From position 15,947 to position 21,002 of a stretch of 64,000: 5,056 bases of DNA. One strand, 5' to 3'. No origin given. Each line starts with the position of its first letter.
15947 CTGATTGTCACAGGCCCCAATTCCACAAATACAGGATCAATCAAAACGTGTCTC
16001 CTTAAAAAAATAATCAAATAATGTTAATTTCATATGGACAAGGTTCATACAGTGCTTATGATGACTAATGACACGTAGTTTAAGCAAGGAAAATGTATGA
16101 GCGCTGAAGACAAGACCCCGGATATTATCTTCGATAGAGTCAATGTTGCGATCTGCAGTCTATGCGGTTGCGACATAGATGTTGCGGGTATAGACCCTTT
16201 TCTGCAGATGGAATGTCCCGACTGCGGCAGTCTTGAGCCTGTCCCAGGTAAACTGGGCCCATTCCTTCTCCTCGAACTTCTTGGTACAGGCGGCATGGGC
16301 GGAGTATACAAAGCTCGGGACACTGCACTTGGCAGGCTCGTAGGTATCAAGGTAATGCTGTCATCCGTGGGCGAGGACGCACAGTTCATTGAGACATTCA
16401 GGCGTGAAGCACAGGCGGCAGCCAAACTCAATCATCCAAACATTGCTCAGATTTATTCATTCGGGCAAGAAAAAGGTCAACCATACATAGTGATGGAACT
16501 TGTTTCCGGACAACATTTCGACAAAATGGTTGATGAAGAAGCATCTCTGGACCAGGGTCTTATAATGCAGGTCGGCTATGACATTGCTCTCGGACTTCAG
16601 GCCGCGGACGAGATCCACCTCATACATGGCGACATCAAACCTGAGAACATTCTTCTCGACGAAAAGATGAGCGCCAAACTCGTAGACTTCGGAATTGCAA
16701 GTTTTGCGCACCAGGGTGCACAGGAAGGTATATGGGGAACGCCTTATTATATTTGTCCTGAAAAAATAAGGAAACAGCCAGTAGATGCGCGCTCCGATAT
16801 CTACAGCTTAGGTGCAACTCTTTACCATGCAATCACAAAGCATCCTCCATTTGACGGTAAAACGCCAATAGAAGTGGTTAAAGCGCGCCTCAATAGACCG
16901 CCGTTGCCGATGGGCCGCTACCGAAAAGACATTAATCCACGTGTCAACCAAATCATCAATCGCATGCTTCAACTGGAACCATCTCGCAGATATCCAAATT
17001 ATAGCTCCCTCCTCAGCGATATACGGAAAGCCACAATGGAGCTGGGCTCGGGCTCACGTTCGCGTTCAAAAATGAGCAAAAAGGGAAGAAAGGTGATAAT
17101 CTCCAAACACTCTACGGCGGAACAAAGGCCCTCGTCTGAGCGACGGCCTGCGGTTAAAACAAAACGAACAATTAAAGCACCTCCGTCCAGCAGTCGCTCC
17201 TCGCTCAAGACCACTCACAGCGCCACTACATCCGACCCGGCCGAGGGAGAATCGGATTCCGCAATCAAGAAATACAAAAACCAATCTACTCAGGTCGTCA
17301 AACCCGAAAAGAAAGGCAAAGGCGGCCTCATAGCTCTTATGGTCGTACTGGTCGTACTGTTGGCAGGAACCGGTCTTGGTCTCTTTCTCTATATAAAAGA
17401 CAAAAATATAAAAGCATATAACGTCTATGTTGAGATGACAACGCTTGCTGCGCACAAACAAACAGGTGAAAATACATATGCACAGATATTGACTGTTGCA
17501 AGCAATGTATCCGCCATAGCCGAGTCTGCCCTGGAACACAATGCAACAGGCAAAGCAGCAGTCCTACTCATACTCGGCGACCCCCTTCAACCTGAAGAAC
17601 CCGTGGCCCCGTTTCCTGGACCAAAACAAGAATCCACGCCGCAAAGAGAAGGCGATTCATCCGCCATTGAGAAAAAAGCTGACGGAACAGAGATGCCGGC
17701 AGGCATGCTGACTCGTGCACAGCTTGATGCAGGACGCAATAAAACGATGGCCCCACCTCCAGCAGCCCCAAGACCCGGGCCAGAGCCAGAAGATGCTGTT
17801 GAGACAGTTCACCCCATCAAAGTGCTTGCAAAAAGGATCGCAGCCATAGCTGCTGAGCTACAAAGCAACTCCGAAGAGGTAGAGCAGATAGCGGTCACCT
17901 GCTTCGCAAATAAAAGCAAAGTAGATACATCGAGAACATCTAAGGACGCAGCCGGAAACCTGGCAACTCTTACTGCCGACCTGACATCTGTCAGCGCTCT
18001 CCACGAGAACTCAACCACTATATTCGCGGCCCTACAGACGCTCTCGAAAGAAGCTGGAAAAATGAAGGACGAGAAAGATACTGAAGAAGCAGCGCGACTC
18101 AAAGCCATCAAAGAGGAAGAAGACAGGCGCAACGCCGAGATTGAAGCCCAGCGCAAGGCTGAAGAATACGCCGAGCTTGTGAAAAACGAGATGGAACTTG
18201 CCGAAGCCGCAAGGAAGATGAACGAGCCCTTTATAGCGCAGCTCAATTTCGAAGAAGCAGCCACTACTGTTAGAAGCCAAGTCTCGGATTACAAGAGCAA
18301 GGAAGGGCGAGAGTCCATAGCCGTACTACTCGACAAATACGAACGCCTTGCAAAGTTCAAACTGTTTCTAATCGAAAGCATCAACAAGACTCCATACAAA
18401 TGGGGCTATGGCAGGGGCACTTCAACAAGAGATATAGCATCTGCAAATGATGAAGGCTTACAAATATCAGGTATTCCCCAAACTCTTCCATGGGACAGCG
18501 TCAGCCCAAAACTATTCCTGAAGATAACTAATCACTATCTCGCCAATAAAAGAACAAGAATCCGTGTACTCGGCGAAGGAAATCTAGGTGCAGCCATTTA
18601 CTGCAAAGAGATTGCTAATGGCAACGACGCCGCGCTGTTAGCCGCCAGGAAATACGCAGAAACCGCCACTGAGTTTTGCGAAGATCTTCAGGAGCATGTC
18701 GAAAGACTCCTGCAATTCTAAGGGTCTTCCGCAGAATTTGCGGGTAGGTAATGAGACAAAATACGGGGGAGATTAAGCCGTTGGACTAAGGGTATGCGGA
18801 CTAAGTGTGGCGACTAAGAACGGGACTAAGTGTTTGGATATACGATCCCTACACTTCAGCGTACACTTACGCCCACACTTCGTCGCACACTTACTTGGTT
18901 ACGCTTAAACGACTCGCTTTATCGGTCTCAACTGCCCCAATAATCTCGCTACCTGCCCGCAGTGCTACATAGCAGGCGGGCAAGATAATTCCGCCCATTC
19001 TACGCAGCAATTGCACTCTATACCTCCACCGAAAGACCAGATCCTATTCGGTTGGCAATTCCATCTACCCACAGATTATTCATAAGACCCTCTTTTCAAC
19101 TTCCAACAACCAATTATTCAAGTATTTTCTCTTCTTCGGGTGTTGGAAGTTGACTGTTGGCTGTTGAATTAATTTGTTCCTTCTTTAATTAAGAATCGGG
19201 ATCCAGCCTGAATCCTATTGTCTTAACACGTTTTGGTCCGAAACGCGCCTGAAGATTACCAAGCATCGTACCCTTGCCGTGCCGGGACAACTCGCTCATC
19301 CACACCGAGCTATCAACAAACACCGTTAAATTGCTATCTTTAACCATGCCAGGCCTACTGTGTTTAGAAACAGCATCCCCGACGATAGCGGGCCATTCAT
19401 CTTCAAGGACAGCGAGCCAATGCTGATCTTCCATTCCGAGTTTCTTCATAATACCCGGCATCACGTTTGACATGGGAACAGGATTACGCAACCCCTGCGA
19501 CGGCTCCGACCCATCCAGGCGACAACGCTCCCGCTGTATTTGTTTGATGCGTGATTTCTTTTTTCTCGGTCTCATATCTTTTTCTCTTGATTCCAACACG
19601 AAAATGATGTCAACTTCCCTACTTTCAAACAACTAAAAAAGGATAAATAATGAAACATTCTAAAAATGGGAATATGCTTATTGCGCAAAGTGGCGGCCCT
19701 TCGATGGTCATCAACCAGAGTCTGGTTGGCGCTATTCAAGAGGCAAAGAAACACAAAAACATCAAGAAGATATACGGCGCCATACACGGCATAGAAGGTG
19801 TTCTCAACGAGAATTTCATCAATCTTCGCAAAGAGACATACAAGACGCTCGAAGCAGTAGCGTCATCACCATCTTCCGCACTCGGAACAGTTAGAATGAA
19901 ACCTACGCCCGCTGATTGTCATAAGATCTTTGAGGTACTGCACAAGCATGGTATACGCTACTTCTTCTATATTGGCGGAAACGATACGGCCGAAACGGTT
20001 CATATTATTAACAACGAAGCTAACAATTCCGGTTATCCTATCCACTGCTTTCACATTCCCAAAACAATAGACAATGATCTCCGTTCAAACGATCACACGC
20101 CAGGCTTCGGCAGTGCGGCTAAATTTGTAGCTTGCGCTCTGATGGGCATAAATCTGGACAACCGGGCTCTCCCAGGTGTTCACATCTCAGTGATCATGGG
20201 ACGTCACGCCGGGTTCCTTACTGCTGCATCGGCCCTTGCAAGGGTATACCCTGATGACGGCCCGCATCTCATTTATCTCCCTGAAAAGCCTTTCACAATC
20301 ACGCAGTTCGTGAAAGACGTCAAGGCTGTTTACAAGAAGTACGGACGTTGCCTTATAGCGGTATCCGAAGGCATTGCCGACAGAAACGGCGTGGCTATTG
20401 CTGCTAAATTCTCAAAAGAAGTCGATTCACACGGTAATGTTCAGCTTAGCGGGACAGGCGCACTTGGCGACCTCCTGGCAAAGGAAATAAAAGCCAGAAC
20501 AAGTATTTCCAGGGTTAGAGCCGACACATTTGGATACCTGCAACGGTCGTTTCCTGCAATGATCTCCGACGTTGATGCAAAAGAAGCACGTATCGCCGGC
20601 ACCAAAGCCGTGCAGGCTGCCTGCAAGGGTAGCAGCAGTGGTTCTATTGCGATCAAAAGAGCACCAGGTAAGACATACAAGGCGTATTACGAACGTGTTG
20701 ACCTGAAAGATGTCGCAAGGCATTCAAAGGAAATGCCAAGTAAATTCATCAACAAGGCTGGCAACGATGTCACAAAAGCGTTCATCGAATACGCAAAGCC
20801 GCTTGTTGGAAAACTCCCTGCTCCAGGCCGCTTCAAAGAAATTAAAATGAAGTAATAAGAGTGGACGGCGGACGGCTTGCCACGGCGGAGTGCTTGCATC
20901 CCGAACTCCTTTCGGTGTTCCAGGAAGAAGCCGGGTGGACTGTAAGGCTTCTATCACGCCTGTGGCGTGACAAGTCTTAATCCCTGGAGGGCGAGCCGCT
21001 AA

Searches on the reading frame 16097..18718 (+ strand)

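Call 33: search_protein_families(library=pfam, proteins=[window:16097-18718:+], max_evalue=0.00001)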
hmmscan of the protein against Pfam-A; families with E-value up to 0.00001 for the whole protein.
window:16097-18718:+ (874 aa): 3 families
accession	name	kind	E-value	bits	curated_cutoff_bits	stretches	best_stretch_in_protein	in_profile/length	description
PF00069.31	Pkinase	-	2.5e-48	165.2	31.7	1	59-299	4-252/263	Protein kinase domain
PF07714.23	PK_Tyr_Ser-Thr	-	2.6e-28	99.5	23.1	1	59-306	4-255/258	Protein tyrosine and serine/threonine kinase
PF03109.22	ABC1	-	3.8e-06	26.6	22.9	1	94-208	113-221/244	ABC1 atypical kinase-like domain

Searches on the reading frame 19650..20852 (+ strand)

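Call 33: search_protein_families(library=pfam, proteins=[window:19650-20852:+], max_evalue=0.00001)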
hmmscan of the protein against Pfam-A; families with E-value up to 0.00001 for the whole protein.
window:19650-20852:+ (401 aa): 1 family
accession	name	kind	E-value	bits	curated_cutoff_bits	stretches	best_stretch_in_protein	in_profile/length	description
PF00365.25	PFK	-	3.2e-52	178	30.9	1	9-323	2-276/277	Phosphofructokinase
